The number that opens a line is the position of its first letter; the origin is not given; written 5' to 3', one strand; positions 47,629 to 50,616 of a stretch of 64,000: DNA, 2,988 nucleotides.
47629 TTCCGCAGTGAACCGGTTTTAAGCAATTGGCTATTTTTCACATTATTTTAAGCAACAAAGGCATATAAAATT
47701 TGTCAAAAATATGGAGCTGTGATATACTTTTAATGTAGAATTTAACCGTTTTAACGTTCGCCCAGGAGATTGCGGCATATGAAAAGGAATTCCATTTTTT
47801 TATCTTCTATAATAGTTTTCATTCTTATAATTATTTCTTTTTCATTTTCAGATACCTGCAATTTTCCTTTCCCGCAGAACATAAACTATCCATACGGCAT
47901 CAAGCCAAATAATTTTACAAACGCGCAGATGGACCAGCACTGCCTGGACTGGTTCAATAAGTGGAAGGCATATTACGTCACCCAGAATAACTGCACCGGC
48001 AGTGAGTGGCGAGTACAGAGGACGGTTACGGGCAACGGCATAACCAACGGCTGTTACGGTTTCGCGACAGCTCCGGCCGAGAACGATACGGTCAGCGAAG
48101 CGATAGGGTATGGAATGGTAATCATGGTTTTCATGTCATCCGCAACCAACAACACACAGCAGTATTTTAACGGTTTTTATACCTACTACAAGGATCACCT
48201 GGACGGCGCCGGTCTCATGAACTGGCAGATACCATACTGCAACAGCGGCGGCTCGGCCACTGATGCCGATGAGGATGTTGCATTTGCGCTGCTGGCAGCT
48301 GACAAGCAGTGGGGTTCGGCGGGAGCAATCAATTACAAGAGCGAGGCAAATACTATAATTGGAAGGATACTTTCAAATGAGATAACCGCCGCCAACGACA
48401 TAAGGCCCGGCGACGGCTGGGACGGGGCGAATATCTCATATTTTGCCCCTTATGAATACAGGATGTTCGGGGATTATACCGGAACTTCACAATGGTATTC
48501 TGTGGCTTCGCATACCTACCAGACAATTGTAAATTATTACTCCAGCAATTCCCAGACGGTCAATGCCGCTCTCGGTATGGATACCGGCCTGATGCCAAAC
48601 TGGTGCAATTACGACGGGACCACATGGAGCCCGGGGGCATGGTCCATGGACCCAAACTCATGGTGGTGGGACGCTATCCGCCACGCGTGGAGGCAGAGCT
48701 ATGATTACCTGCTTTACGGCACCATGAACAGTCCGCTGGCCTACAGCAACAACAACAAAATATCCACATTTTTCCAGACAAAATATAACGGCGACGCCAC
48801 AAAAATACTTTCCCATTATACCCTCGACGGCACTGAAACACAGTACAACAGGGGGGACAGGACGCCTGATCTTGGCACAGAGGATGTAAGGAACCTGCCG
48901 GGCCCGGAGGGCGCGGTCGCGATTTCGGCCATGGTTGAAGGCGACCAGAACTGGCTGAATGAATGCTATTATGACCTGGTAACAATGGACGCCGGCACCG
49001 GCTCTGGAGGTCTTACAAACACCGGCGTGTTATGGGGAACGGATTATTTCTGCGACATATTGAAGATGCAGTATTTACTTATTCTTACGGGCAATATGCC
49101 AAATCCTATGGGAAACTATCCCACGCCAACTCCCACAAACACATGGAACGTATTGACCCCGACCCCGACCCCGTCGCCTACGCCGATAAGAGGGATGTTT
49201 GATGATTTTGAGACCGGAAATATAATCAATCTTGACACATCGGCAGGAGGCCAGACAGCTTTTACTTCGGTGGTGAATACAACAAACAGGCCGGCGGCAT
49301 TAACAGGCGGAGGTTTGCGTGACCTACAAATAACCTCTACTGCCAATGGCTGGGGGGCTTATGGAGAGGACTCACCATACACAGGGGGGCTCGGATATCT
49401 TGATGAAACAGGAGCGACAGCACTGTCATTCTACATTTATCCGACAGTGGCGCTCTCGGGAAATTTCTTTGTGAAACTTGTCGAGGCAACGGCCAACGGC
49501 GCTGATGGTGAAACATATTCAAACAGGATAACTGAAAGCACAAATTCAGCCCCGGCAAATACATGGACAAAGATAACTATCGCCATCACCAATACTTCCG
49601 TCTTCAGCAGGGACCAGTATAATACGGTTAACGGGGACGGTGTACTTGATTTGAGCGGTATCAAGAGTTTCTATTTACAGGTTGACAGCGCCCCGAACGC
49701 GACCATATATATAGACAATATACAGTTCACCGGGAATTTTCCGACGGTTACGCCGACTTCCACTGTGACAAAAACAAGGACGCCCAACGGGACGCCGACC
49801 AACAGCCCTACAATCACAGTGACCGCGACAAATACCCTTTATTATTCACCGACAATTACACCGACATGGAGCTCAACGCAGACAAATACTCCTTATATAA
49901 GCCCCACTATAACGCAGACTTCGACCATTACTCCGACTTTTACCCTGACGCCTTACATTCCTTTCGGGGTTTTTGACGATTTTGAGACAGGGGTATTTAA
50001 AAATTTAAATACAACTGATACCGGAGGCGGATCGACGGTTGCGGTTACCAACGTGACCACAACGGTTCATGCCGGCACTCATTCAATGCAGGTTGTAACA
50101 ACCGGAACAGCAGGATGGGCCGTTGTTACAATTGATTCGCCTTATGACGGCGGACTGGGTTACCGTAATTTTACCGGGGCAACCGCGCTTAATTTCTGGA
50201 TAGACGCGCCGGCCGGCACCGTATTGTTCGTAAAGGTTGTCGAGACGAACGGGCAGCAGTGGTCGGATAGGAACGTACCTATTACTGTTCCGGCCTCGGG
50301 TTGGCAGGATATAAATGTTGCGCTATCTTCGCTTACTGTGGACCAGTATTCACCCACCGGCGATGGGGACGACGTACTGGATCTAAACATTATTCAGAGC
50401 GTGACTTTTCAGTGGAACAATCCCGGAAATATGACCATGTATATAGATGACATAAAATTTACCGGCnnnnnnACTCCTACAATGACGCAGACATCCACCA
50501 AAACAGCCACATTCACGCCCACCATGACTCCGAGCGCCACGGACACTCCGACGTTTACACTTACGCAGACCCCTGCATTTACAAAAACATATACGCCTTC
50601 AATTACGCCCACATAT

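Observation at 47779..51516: GH8 catalytic domain fused to two tandem CBM-like modules and about 0.9 kb of Thr/Pro linkers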

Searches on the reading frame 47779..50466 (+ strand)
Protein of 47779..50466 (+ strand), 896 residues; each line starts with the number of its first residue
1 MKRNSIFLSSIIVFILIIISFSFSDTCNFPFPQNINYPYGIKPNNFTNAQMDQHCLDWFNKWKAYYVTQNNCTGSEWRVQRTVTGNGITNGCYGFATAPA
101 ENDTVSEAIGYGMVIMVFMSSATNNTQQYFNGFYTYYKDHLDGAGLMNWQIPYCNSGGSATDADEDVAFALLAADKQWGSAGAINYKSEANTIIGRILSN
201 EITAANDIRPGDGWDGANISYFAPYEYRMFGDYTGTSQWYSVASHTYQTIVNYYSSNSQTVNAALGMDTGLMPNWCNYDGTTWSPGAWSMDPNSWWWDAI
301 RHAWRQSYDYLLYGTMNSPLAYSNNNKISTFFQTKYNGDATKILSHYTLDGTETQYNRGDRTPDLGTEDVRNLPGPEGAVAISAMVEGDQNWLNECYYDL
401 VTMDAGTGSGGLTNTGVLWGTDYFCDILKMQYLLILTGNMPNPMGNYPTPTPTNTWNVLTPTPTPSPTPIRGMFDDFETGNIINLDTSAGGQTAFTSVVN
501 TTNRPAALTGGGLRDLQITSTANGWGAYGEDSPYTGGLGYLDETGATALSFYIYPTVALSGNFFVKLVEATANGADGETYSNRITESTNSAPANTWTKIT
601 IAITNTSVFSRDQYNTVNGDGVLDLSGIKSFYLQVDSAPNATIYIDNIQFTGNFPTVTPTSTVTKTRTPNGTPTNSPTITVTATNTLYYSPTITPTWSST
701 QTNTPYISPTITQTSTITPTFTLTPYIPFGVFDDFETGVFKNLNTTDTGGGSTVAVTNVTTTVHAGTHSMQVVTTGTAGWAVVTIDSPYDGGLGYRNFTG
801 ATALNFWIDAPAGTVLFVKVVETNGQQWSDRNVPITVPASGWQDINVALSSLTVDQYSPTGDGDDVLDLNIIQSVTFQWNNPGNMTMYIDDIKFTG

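Call 14: find_homologous_proteins(query=window:47779-50466:+, max_evalue=0.00001)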
Query window:47779-50466:+ (896 aa): 109 proteins with E <= 0.00001 among 8000 candidates.
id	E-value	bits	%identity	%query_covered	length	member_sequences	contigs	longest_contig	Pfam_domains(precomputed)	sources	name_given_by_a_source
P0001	0.0e+0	2067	100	100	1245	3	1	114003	PF03425.20,PF01270.24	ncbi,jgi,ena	jgi:endo-1,4-beta-D-glucanase Y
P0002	0.0e+0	1884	91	100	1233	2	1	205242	PF03425.20,PF01270.24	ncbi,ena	-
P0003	0.0e+0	1657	81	100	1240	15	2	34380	PF03425.20,PF01270.24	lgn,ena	-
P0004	0.0e+0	1651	84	94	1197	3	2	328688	PF03425.20,PF01270.24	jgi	jgi:hypothetical protein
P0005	0.0e+0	1514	74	100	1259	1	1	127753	PF03425.20,PF01270.24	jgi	jgi:hypothetical protein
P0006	0.0e+0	1424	70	100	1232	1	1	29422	PF03425.20,PF01270.24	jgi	jgi:hypothetical protein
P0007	0.0e+0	1167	64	94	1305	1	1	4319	PF01270.24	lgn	-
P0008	0.0e+0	1155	76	72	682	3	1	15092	PF03425.20,PF01270.24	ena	-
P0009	0.0e+0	1143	62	94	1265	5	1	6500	PF01270.24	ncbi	-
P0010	0.0e+0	1071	56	99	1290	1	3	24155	PF01270.24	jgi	jgi:hypothetical protein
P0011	0.0e+0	1059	56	100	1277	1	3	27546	-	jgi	-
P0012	0.0e+0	1049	53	99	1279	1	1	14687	PF03425.20,PF01270.24,PF08547.19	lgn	-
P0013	0.0e+0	1031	67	80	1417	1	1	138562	PF01270.24,PF11721.15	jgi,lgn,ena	-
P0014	1.8e-289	981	53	100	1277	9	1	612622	PF01270.24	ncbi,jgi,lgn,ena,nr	ncbi:MAG: hypothetical protein CVV21_00600 [Candidatus Goldiibacteriota bacterium HGW-Goldbacteria-1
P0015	1.2e-285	969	53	100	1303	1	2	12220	PF01270.24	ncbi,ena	-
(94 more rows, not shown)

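Call 15: list_cluster_members(proteins=[P0001, P0002, P0004, P0014, P0009])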
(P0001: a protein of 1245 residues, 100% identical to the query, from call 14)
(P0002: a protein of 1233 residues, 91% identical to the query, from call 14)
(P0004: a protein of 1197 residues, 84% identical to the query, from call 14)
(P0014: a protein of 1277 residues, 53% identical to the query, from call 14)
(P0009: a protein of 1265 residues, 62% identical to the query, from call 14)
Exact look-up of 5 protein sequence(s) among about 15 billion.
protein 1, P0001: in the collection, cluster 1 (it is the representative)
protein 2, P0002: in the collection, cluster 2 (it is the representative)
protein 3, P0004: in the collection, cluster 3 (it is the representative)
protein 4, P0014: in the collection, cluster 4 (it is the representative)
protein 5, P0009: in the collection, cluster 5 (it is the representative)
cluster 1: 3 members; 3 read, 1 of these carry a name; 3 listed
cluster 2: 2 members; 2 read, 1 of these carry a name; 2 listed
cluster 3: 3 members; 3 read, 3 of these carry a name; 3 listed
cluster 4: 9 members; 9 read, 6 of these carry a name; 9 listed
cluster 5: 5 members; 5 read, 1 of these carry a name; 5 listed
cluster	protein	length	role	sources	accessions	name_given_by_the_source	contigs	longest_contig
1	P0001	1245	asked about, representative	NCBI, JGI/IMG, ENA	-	endo-1,4-beta-D-glucanase Y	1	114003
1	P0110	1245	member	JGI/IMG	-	-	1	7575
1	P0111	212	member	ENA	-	-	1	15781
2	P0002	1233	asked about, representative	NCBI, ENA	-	-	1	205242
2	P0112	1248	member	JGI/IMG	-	hypothetical protein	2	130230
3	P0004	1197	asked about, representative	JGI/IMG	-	hypothetical protein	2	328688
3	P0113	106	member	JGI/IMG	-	hypothetical protein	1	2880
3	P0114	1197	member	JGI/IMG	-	hypothetical protein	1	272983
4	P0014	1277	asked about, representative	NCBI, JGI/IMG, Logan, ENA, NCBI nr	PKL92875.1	MAG: hypothetical protein CVV21_00600 [Candidatus Goldiibacteriota bacterium ... | hypothetical protein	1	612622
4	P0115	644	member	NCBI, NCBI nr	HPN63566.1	MAG TPA: glycosyl hydrolase family 8, partial [Candidatus Goldiibacteriota bacterium] | glycosyl hydrolase family 8 [Candidatus Goldiibacteriota bacterium]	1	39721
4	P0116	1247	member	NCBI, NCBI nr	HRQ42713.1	MAG TPA: glycosyl hydrolase family 8 [Candidatus Goldiibacteriota bacterium] | glycosyl hydrolase family 8 [Candidatus Goldiibacteriota bacterium]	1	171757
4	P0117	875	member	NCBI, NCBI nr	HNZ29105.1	MAG TPA: carbohydrate binding domain-containing protein, partial [Candidatus ... | carbohydrate binding domain-containing protein [Candidatus Goldiibacteriota bacterium]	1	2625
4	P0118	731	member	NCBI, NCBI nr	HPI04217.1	MAG TPA: carbohydrate binding domain-containing protein, partial [Candidatus ... | carbohydrate binding domain-containing protein [Candidatus Goldiibacteriota bacterium]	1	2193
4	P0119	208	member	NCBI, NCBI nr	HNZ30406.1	MAG TPA: glycosyl hydrolase family 8, partial [Candidatus Goldiibacteriota bacterium] | glycosyl hydrolase family 8 [Candidatus Goldiibacteriota bacterium]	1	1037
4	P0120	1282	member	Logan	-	-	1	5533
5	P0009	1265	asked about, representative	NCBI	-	-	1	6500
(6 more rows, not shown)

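Call 25: find_encoding_contigs(protein=P0001, flank=10000, max_places=4)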
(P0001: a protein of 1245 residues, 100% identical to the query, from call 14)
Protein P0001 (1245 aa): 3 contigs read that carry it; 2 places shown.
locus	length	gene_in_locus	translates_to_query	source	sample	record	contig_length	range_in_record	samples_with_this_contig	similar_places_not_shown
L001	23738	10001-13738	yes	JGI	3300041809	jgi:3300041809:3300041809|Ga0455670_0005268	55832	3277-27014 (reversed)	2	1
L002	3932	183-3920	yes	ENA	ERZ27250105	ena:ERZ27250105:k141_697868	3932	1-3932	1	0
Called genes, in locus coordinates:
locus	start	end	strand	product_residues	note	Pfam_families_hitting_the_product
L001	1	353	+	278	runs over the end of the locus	PF00112:Peptidase_C1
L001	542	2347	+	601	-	PF00005:ABC_tran, PF02463:SMC_N (faint), PF13555:AAA_29 (faint), PF13304:AAA_21 (faint), PF13401:AAA_22 (faint), PF12848:ABC_tran_Xtn, PF00005:ABC_tran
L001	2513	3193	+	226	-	PF00912:Transgly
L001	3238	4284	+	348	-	PF04773:FecR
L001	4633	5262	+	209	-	PF01381:HTH_3 (faint), PF12844:HTH_19 (weak), PF07883:Cupin_2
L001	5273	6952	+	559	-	PF00501:AMP-binding, PF13193:AMP-binding_C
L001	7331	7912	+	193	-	PF04542:Sigma70_r2, PF08281:Sigma70_r4_2 (weak), PF04545:Sigma70_r4 (weak)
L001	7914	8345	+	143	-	-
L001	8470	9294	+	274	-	-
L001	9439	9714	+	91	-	PF11680:DUF3276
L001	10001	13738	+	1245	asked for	PF01270:Glyco_hydro_8, PF03425:CBM_11 (weak)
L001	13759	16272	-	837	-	PF03706:LPG_synthase_TM, PF09924:LPG_synthase_C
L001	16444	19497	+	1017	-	PF14686:fn3_3, PF14683:CBM-like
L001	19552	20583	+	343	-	PF00356:LacI, PF01381:HTH_3 (faint), PF00532:Peripla_BP_1, PF13407:Peripla_BP_4, PF13377:Peripla_BP_3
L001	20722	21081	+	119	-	PF07238:PilZ (weak)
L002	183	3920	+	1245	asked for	PF01270:Glyco_hydro_8, PF03425:CBM_11 (weak)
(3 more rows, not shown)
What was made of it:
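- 47779..51516 (+): Complete coding sequence, 1245 aa plus stop. An identical product, P0001, is in NCBI, JGI and ENA (calls 14, 15, 25).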

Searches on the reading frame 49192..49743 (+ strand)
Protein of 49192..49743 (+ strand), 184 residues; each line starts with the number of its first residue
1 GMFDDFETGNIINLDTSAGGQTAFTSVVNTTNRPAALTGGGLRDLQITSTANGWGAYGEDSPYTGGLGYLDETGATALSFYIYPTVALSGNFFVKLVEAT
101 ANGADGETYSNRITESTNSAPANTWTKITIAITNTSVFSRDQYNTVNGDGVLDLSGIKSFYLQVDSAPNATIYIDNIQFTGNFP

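Call 8: search_protein_families(library=pfam, proteins=[window:49192-49743:+], max_evalue=10)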
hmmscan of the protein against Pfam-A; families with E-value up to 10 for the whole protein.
seq(184 aa): 1 family
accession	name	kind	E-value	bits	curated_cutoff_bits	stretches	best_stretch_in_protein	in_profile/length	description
PF03425.19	CBM_11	-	1e-05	26.1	27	1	3-181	15-181/182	Carbohydrate binding domain (family 11)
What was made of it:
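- On Carbohydrate-binding module family 11 (Pfam PF03425): Module a alone: 26.1, which is 0.9 bit short (call 8).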
